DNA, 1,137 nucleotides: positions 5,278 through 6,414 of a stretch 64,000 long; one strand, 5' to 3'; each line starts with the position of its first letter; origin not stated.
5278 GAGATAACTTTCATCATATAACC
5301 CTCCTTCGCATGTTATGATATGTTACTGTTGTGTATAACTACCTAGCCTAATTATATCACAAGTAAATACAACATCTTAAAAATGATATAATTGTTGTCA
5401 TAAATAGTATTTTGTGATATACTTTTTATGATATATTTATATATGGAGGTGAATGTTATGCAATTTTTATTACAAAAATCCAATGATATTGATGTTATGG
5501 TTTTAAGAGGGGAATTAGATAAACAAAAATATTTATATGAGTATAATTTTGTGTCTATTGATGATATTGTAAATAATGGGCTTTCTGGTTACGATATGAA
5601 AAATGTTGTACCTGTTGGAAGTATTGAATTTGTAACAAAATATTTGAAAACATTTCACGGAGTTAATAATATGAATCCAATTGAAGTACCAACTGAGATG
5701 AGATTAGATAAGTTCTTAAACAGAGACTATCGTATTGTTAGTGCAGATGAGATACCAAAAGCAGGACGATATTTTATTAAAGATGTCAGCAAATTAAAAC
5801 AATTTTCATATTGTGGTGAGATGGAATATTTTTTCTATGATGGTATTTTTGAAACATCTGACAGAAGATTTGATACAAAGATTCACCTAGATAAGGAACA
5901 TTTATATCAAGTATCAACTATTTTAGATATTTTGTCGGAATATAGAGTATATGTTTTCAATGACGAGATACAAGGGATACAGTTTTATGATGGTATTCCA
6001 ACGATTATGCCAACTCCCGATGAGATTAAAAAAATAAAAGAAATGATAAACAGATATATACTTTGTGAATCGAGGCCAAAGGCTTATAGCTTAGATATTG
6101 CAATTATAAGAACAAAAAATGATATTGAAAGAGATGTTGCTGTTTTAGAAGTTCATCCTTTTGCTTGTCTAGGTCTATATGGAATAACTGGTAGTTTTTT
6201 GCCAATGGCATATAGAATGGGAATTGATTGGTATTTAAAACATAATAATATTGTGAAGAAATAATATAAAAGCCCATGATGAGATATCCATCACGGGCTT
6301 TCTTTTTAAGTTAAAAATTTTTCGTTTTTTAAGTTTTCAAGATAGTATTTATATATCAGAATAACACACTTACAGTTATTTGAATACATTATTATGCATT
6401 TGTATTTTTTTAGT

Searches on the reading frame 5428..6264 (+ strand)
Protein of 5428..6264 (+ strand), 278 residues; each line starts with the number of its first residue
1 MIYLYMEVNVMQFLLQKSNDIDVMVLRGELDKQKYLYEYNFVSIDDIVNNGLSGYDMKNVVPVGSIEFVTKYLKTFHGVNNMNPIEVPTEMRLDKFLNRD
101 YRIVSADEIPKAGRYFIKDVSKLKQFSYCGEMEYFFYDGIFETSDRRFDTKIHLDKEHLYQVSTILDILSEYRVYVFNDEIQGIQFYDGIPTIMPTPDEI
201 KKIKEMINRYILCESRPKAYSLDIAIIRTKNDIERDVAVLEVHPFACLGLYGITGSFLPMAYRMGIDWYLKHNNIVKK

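Call 11: search_protein_families(library=pfam, proteins=[window:5428-6264:+], max_evalue=0.001)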
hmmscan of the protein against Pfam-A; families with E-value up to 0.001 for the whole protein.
window:5428-6264:+ (278 aa): 2 families
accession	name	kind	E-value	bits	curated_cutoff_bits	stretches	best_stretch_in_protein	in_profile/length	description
PF18299.6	R2K_2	-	2.5e-11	44.1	26.2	1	104-254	9-140/147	ATP-grasp domain, R2K clade family 2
PF14243.11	R2K_3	-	3e-07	31.2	26.3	1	152-252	63-158/169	ATP-grasp domain, R2K clade family 3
